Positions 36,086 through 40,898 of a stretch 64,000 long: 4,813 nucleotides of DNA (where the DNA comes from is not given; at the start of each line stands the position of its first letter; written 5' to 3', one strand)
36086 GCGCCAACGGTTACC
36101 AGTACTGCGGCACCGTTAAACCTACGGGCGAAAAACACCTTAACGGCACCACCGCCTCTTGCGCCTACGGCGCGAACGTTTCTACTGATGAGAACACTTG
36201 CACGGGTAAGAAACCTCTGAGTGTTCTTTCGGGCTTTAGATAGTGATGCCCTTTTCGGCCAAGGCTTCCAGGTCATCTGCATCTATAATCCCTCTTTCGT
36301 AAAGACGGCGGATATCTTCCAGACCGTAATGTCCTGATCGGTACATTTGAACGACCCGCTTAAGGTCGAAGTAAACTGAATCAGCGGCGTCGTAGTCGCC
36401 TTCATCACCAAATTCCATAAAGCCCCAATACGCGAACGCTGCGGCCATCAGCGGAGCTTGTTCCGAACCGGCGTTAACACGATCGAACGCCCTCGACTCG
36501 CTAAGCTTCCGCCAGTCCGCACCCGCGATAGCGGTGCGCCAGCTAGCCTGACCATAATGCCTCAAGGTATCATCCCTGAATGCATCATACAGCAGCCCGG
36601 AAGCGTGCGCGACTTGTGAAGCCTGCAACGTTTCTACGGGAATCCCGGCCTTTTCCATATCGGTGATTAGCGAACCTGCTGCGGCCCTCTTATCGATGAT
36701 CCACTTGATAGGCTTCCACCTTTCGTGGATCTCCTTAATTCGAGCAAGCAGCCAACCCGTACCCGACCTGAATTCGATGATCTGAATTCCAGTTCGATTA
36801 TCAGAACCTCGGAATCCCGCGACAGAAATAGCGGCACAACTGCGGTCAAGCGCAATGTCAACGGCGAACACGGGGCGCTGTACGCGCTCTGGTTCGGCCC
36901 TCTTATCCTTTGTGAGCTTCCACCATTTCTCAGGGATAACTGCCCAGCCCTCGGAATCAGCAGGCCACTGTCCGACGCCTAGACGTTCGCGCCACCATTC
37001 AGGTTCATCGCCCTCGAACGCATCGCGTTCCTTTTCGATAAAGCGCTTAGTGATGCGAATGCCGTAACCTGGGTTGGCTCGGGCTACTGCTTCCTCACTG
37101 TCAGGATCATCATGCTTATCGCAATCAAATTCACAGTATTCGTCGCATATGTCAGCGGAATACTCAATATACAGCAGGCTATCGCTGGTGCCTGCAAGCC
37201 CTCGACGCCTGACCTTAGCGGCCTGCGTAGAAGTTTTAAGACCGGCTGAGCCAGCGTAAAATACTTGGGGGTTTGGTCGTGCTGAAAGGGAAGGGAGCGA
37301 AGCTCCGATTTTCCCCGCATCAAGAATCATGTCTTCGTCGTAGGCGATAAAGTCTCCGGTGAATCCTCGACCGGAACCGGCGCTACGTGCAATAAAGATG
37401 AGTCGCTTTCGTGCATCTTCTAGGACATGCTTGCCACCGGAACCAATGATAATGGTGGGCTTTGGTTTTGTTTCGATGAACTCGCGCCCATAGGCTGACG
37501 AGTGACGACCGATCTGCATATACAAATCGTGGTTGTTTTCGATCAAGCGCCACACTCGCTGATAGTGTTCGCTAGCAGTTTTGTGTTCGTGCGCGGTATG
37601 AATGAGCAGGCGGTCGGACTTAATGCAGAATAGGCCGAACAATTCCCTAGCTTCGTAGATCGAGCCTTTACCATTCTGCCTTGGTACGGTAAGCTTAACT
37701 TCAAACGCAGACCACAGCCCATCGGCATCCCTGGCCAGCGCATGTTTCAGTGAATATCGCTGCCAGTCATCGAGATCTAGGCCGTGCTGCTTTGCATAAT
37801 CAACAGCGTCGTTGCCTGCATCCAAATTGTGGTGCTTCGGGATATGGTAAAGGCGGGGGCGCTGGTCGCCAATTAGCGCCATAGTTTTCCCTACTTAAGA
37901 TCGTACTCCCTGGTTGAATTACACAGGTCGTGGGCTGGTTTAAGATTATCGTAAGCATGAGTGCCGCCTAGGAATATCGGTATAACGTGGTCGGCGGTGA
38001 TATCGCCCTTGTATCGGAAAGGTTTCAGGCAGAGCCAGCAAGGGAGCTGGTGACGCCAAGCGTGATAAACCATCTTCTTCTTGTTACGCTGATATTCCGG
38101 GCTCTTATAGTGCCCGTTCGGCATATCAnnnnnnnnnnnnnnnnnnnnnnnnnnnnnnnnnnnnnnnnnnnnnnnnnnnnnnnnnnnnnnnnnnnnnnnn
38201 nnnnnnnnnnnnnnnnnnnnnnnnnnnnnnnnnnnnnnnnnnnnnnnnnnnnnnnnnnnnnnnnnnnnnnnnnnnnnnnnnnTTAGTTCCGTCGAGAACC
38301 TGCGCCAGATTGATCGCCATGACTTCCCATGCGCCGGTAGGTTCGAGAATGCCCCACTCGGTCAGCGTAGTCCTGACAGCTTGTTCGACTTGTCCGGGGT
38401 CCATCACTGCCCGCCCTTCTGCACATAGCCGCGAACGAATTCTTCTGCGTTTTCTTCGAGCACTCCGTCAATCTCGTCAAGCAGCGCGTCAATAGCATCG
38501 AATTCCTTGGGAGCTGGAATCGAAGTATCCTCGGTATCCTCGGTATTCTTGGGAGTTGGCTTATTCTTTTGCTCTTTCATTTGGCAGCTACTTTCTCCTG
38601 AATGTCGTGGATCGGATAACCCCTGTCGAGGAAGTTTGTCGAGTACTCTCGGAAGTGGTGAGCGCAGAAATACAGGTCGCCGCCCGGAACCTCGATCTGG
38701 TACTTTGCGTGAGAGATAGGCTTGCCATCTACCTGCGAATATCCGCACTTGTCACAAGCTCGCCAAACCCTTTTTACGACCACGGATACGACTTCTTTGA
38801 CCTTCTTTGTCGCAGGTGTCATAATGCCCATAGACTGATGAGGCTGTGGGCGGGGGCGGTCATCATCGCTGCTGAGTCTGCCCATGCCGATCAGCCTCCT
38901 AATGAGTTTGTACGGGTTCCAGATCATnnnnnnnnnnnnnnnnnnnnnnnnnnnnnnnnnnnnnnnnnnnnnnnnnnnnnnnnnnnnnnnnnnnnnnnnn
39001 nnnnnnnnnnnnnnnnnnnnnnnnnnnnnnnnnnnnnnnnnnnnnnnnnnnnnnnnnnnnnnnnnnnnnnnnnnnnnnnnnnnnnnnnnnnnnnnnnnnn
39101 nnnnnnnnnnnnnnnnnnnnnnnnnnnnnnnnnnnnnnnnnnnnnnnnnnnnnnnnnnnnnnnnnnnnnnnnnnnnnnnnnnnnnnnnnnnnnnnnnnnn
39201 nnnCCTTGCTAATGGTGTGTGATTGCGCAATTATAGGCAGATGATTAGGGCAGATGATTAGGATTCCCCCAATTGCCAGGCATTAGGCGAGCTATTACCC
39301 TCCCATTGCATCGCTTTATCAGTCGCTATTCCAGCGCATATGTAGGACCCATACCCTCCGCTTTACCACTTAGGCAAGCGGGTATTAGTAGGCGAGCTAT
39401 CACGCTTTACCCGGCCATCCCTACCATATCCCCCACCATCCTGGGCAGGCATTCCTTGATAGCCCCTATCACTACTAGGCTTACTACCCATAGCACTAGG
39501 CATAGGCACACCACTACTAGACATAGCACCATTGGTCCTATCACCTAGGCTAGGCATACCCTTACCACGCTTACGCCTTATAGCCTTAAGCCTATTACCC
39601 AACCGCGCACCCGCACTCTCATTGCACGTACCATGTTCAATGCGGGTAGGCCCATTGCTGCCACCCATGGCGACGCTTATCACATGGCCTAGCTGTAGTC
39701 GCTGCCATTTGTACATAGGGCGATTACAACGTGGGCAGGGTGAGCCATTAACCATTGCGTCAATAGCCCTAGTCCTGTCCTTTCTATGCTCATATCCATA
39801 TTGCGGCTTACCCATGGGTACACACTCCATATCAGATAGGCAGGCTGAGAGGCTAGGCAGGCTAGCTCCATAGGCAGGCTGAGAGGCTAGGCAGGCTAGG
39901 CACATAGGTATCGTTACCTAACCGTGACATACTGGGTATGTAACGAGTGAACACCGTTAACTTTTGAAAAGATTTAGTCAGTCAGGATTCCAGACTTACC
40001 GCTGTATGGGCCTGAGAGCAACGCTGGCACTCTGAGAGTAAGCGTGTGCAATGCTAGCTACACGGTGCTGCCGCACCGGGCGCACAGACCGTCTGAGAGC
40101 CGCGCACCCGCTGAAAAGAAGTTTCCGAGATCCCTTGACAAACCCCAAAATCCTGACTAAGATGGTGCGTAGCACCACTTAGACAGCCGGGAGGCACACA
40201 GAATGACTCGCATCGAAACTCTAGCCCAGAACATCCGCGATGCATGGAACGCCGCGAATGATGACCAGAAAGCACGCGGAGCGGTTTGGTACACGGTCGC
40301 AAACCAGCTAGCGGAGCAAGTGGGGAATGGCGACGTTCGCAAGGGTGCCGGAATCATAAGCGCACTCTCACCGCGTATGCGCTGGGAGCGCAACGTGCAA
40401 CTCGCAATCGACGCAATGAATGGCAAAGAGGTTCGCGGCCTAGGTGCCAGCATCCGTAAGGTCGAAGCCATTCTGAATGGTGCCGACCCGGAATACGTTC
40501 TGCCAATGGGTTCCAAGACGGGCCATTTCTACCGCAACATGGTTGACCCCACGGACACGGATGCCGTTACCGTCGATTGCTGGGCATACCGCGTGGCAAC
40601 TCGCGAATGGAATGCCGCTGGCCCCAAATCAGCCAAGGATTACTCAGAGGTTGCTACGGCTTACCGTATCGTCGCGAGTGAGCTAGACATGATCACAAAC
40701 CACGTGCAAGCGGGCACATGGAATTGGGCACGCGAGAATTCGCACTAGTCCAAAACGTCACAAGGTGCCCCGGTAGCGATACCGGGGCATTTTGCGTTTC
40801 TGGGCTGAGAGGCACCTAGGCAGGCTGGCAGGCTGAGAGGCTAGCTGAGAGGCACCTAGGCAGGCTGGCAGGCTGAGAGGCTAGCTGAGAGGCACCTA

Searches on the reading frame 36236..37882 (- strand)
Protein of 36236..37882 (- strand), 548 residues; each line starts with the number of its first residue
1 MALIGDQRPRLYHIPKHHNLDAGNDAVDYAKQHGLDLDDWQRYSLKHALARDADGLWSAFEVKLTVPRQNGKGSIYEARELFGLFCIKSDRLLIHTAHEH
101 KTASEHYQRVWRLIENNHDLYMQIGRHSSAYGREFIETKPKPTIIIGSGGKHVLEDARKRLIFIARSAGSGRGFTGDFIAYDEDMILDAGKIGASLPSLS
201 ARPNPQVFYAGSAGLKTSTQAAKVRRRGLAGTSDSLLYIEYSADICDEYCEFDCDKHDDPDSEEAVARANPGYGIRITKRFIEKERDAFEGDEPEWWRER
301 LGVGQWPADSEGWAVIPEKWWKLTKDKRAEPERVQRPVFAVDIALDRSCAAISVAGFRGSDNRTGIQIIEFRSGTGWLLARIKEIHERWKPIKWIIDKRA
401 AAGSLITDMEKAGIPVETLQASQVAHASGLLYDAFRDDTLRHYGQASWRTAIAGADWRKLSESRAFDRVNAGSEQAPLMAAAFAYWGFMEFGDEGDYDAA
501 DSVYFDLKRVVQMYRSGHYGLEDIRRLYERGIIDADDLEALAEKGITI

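Call 17: search_protein_families(library=phrogs, proteins=[window:36236-37882:-])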
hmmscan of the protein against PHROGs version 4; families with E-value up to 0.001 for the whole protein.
window:36236-37882:- (548 aa): 3 families
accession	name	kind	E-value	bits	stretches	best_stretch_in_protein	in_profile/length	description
phrog_9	-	head and packaging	4.6e-60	205.3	1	3-507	59-682/812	terminase large subunit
phrog_17688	-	unknown function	3.6e-11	44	1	4-308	9-279/290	-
phrog_38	-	head and packaging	0.00012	21.9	1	314-417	526-638/760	terminase large subunit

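Call 19: search_dna_similar(query=window:36236-37882:-, collection=phages, mode=protein, max_rows=15)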
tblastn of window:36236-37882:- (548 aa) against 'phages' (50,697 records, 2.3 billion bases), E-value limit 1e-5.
Records with a match: 1856; places in all: 1856; records where one place covers at least 80% of the query: 1656.
Best place of each record, by identity: <60% 1856.
By first word of the organism name: Mycobacterium 861; Gordonia 274; Arthrobacter 224; Propionibacterium 205; Microbacterium 94; Streptococcus 74; Cutibacterium 44; Rhodococcus 15; Lactococcus 13; Corynebacterium 11; and 14 more.
By host as written in the record: Mycobacterium smegmatis mc2 155 554; Gordonia terrae 3612 228; Arthrobacter sp. ATCC 21022 143; Mycobacterium smegmatis mc#155 120; Propionibacterium acnes 98; Microbacterium foliorum NRRL B-24224 53; Cutibacterium acnes 48; Mycobacterium smegmatis mc2155 42; and 218 more.
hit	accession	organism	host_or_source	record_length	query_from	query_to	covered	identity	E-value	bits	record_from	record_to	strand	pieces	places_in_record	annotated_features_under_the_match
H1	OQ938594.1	Rhodococcus phage Jflix2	Rhodococcus equi NRRL B-16538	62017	3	505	92%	36.7%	3e-84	291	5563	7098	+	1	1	8: terminase large subunit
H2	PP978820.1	Rhodococcus phage Madraxi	Rhodococcus equi NRRL B-16538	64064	3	505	92%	35.7%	5e-82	285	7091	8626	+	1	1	10: terminase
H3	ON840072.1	Caudoviricetes sp.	Rattus norvegicus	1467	2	487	89%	36.4%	2e-71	241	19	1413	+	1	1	large terminase protein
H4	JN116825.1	Rhodococcus phage REQ1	Rhodococcus equi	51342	2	492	90%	35.8%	2e-81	284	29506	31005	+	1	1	terminase large subunit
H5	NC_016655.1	Rhodococcus phage REQ1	Rhodococcus equi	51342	2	492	90%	35.8%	2e-81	284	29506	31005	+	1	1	terminase large subunit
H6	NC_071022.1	Arthrobacter phage BaileyBlu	Arthrobacter sulfureus NRRL B-14730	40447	4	488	89%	36.0%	2e-76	269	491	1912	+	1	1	2: terminase large subunit | 1: transcriptional regulator WhiB-like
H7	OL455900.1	Arthrobacter phage BaileyBlu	Arthrobacter sulfureus NRRL B-14730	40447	4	488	89%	36.0%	2e-76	269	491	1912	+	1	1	2: terminase | 1: hypothetical protein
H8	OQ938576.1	Rhodococcus phage Shagrat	Rhodococcus equi NRRL B-16538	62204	3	488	89%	35.5%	7e-86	296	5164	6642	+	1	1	8: terminase | 7: hypothetical protein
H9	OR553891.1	Arthrobacter phage CallinAllBarbz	Arthrobacter sulfureus ATCC 19098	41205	2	488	89%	35.1%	2e-73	260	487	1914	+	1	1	2: terminase | 1: hypothetical protein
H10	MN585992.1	Mycobacterium phage MaryV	Mycobacterium smegmatis mc2 155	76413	5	491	89%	33.3%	9e-57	211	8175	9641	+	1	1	26: terminase large subunit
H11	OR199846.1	Mycobacterium phage Azrael100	Mycolicobacterium smegmatis mc(2)155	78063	5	491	89%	33.3%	9e-57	211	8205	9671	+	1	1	terminase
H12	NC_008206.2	Mycobacterium phage Wildcat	Mycobacterium sp.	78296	5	491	89%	33.3%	9e-57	211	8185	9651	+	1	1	26: hypothetical protein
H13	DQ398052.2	Mycobacterium phage Wildcat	Mycobacterium sp.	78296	5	491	89%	33.3%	9e-57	211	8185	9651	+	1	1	26: hypothetical protein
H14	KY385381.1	Mycobacterium phage EniyanLRS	Mycolicibacterium smegmatis MC2 155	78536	5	491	89%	33.3%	9e-57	211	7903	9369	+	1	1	23: terminase large subunit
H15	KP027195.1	Mycobacterium phage Cosmo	Mycobacterium smegmatis mc2 155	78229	5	491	89%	33.3%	1e-56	211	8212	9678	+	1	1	26: terminase large subunit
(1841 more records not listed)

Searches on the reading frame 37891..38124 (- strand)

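Call 102: search_protein_families(library=pfam, proteins=[window:37891-38124:-], max_evalue=0.05)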
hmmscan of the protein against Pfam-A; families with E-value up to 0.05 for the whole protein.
window:37891-38124:- (77 aa): 2 families
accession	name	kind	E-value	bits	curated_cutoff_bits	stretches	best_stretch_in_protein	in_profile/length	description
PF01844.29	HNH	-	7e-09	36.1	21.4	1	29-72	1-44/47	HNH endonuclease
PF14279.12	HNH_5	-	5e-07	30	27.5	1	29-70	1-41/56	HNH endonuclease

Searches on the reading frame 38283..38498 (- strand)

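Call 102: search_protein_families(library=pfam, proteins=[window:38283-38498:-], max_evalue=0.05)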
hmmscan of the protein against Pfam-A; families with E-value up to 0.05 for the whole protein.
window:38283-38498:- (71 aa): 1 family
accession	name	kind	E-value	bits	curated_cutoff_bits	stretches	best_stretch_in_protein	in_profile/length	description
PF02043.22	Bac_chlorC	-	0.047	14.2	25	0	4-45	28-69/80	Bacteriochlorophyll C binding protein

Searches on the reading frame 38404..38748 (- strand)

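Call 102: search_protein_families(library=pfam, proteins=[window:38404-38748:-], max_evalue=0.05)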
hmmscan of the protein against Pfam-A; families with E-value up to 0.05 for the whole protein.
window:38404-38748:- (114 aa): 1 family
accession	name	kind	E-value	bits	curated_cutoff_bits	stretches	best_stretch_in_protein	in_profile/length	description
PF05639.16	Pup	-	3.9e-19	69.8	27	1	61-114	11-69/69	Pup-like protein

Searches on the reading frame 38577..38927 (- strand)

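Call 55: search_protein_families(library=phrogs, proteins=[window:38577-38927:-])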
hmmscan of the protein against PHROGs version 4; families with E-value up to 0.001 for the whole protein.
window:38577-38927:- (116 aa): 0 families

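Call 56: search_protein_families(library=pfam, proteins=[window:38577-38927:-], max_evalue=0.01)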
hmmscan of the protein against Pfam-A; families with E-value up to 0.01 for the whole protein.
window:38577-38927:- (116 aa): 1 family
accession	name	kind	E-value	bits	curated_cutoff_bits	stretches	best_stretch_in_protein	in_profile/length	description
PF24254.1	DUF7455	-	6.6e-09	35.6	27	1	57-109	6-50/54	Domain of unknown function (DUF7455)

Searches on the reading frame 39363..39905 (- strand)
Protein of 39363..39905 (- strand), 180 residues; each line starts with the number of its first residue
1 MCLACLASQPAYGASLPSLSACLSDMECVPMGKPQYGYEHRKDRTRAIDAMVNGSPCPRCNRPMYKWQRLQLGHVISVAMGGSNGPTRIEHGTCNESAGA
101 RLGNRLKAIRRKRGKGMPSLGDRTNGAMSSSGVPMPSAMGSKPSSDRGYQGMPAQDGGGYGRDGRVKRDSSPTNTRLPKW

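Call 55: search_protein_families(library=phrogs, proteins=[window:39363-39905:-])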
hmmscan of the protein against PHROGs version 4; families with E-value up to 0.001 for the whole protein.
window:39363-39905:- (180 aa): 1 family
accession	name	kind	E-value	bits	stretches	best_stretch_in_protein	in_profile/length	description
phrog_1808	-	DNA, RNA and nucleotide metabolism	1.8e-10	42.4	1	35-108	12-94/118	HNH endonuclease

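Call 56: search_protein_families(library=pfam, proteins=[window:39363-39905:-], max_evalue=0.01)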
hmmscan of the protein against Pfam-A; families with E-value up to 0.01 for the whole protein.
window:39363-39905:- (180 aa): 1 family
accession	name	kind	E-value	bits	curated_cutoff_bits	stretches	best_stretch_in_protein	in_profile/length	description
PF14279.12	HNH_5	-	0.0029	18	27.5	1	57-106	1-51/56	HNH endonuclease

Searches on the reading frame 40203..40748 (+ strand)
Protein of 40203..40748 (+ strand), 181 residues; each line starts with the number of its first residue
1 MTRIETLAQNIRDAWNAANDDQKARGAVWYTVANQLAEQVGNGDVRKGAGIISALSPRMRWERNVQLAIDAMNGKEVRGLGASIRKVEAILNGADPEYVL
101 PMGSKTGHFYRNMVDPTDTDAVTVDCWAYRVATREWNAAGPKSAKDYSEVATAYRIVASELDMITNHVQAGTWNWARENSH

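Call 17: search_protein_families(library=phrogs, proteins=[window:40203-40748:+])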
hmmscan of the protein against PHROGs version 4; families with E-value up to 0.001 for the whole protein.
window:40203-40748:+ (181 aa): 2 families
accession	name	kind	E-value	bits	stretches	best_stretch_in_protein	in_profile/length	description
phrog_3842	-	unknown function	1.9e-38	133.5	1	4-179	15-203/206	-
phrog_2878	-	unknown function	1.7e-09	37.9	1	4-73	125-197/631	-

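Call 56: search_protein_families(library=pfam, proteins=[window:40203-40748:+], max_evalue=0.01)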
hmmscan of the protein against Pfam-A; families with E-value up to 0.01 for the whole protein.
window:40203-40748:+ (181 aa): 1 family
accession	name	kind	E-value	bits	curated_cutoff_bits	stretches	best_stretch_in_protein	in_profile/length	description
PF23802.1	DUF7178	-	1.9e-46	158.9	27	1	4-178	12-191/193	Family of unknown function (DUF7178)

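Call 71: find_homologous_proteins(query=window:40203-40748:+, max_evalue=1e-10)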
Query window:40203-40748:+ (181 aa): 39 proteins with E <= 1e-10 among 97 candidates.
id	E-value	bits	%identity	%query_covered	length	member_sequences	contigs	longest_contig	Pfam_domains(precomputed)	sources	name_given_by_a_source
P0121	1.6e-107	375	91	100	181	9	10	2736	PF23802.2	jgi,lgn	jgi:hypothetical protein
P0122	5.1e-97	341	84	100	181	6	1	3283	PF23802.2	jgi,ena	-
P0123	6.0e-97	341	84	100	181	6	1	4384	PF23802.2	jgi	jgi:hypothetical protein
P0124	1.6e-95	336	82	100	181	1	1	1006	PF23802.2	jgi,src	-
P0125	1.3e-93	330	80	100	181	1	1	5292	PF23802.2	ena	-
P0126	6.3e-92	324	81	100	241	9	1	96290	PF23802.2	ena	-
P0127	1.1e-90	320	79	100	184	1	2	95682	PF23802.2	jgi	jgi:hypothetical protein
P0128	2.6e-88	313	77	100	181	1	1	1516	PF23802.2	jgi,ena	jgi:hypothetical protein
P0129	4.1e-81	289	73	100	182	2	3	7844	PF23802.2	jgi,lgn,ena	-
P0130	6.7e-81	288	71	100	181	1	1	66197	PF23802.2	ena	-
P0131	7.6e-80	285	69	100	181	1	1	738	PF23802.2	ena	-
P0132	3.6e-79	283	71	100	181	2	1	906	PF23802.2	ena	-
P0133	2.9e-78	280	69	100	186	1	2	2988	PF23802.2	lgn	-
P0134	2.8e-77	277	69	100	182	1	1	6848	PF23802.2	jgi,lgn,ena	-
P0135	1.3e-76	274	70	100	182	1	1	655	PF23802.2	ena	-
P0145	4.0e-62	227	70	78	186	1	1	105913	PF23802.2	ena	-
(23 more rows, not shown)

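Call 72: find_encoding_contigs(protein=P0126, flank=5000, max_places=1)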
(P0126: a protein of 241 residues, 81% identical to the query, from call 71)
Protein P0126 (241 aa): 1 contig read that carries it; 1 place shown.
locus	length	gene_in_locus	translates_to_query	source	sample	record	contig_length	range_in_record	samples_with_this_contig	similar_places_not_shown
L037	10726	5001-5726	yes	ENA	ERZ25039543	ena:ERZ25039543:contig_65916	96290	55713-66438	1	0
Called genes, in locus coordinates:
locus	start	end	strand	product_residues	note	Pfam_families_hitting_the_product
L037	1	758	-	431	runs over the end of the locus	PF04860:Phage_portal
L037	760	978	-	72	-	-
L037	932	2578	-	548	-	-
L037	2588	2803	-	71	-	-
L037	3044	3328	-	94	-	-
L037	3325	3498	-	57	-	PF05639:Pup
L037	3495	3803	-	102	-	PF24254:DUF7455 (weak)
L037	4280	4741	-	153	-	-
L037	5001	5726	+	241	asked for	PF23802:DUF7178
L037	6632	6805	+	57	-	-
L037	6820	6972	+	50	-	-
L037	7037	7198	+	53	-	-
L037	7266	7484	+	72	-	-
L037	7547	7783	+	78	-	-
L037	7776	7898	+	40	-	-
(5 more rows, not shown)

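Call 73: find_encoding_contigs(protein=P0127, flank=5000, max_places=1)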
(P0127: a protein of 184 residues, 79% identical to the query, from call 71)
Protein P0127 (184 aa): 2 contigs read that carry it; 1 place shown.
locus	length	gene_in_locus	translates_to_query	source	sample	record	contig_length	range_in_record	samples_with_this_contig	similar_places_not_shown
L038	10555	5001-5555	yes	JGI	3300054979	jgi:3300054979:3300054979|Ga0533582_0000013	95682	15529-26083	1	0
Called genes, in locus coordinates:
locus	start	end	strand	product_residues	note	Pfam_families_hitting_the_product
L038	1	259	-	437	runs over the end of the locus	PF04860:Phage_portal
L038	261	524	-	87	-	-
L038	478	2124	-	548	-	-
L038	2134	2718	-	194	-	-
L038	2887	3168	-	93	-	-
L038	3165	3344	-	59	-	PF05639:Pup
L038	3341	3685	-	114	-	PF24254:DUF7455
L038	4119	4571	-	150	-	-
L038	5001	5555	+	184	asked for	PF23802:DUF7178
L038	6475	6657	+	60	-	-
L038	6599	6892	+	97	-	-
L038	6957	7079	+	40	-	-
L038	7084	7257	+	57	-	-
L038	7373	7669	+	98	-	-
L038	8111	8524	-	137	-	-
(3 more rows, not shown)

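Call 74: find_encoding_contigs(protein=P0130, flank=5000, max_places=1)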
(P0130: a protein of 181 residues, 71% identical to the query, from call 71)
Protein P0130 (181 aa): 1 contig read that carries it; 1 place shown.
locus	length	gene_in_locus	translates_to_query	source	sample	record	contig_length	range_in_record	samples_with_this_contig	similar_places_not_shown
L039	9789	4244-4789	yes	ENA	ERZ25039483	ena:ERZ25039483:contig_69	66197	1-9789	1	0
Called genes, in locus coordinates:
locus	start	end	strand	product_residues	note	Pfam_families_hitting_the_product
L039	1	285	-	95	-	?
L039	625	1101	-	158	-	-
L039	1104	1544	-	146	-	-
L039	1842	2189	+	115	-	-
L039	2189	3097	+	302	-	-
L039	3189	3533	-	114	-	-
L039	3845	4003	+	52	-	-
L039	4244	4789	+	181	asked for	PF23802:DUF7178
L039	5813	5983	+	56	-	-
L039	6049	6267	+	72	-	-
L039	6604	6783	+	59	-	-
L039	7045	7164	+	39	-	-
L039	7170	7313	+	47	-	-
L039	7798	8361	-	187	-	-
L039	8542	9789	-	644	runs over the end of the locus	PF17975:RNR_Alpha, PF21995:RNR-II_ins_dom, PF02867:Ribonuc_red_lgC (faint)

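Call 75: find_encoding_contigs(protein=P0145, flank=5000, max_places=1)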
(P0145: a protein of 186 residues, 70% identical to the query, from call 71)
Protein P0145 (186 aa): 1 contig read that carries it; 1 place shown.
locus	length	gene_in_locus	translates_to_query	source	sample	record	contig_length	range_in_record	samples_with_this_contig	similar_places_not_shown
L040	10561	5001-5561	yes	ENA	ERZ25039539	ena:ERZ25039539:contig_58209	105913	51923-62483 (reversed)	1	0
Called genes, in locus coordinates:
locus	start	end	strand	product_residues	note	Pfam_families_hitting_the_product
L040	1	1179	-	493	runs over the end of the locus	-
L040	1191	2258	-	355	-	PF01670:Glyco_hydro_12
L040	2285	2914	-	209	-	PF18896:SLT_3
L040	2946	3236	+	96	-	-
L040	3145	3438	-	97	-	-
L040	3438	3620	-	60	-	PF05639:Pup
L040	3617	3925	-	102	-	PF24254:DUF7455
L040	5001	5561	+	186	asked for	PF23802:DUF7178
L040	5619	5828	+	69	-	-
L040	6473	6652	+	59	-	-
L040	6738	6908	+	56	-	-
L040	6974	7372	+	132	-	-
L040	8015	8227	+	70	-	-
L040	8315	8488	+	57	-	-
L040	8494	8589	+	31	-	-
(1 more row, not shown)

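Call 83: predict_structure(alignment_id=A4)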
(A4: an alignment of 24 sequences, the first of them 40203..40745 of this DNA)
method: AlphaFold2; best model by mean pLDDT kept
length: 181 residues; sequences in the alignment: 24
mean_pLDDT: 94.4   pTM: 0.89
mean pLDDT of the five models: 94.4, 93.9, 93.8, 93.8, 93.4
residues with pLDDT >= 90: 162; 70-90: 15; 50-70: 4; < 50: 0
segments of 3 or more residues with pLDDT < 50: none
pLDDT, mean of each block of 10 residues (from residue 1): 96 98 97 98 98 86 93 87 93 97 95 97 94 95 96 98 97 89 61
secondary structure, 60 per line:
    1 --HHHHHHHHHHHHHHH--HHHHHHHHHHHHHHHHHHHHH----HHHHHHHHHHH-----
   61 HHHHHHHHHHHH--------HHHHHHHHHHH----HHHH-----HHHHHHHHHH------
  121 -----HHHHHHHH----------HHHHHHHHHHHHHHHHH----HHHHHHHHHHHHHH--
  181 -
elements in order: H3-17 H20-40 H45-55 H61-72 H81-91 H96-99 H105-114 H126-133 H144-160 H165-178

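Call 85: fold_search(model_id=the predicted structure, library=pdb)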
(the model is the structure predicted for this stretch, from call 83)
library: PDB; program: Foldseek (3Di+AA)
matches with E <= 10: 157; with E <= 0.001: 0
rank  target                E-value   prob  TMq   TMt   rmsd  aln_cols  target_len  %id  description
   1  6rlw_AAA              3.6e-01  0.93  0.49  0.31  10.0       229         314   12  Structure of the human 8-oxoguanine DNA Glycosylase hOGG1 in complex with inhibitor TH5487 (released 2020-07-22)
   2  6g3y_A                3.9e-01  0.85  0.49  0.31  13.0       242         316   14  Structure of the mouse 8-oxoguanine DNA Glycosylase mOGG1 in complex with ligand TH5675 (released 2018-11-28)
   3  6rlw_BBB              4.8e-01  0.89  0.49  0.31  10.8       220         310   12  Structure of the human 8-oxoguanine DNA Glycosylase hOGG1 in complex with inhibitor TH5487 (released 2020-07-22)
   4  1xqo                  5.2e-01  0.93  0.56  0.44   6.1       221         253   11  Crystal structure of native Pa-AGOG, 8-oxoguanine DNA glycosylase from Pyrobaculum aerophilum (released 2004-11-16)
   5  3n0u_C                6.9e-01  0.84  0.52  0.46   6.3       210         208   16  Crystal structure of Tm1821, the 8-oxoguanine DNA glycosylase of Thermotoga maritima (released 2011-04-06)
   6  7pz1_BBB              7.6e-01  0.80  0.48  0.30  10.2       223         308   14  Structure of the mouse 8-oxoguanine DNA Glycosylase mOGG1 in complex with ligand TH8535 (released 2022-11-02)
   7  8bvx_C                8.3e-01  0.38  0.37  0.24  11.7       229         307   12  Structure of the mouse 8-oxoguanine DNA Glycosylase mOGG1 in complex with ligand TH13264 (released 2024-05-15)
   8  3f10                  8.3e-01  0.30  0.33  0.23  12.6       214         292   12  Crystal structure of Clostridium Acetobutylicum 8-oxoguanine DNA glycosylase in complex with 8-oxoguanosine (released 2009-04-07)
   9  3i0x_A                8.7e-01  0.38  0.35  0.24  12.6       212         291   11  Crystal structure of Clostridium acetobutylicum 8-oxoguanine glycosylase/lyase in complex with dsDNA containing adenin (released 2009-09-29)
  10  3i0w_A                9.5e-01  0.33  0.34  0.23  12.7       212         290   12  Crystal structure of Clostridium acetobutylicum 8-oxoguanine glycosylase/lyase in complex with dsDNA containing cytosi (released 2009-09-29)
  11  3n0u_A                1.0e+00  0.77  0.52  0.47   6.1       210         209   16  Crystal structure of Tm1821, the 8-oxoguanine DNA glycosylase of Thermotoga maritima (released 2011-04-06)
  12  2noi_A                1.0e+00  0.60  0.41  0.25  11.9       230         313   12  Structure of G42A human 8-oxoguanine glycosylase crosslinked to undamaged G-containing DNA (released 2006-11-21)
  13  7zg3_B                1.1e+00  0.69  0.49  0.31  10.6       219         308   13  Structure of the mouse 8-oxoguanine DNA Glycosylase mOGG1 in complex with ligand TH011228 (released 2023-08-16)
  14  1xg7_B                1.1e+00  0.41  0.42  0.34   8.5       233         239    8  Conserved hypothetical protein Pfu-877259-001 from Pyrococcus furiosus (released 2004-11-23)
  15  8bvx_B                1.2e+00  0.63  0.47  0.30  10.3       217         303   13  Structure of the mouse 8-oxoguanine DNA Glycosylase mOGG1 in complex with ligand TH13264 (released 2024-05-15)
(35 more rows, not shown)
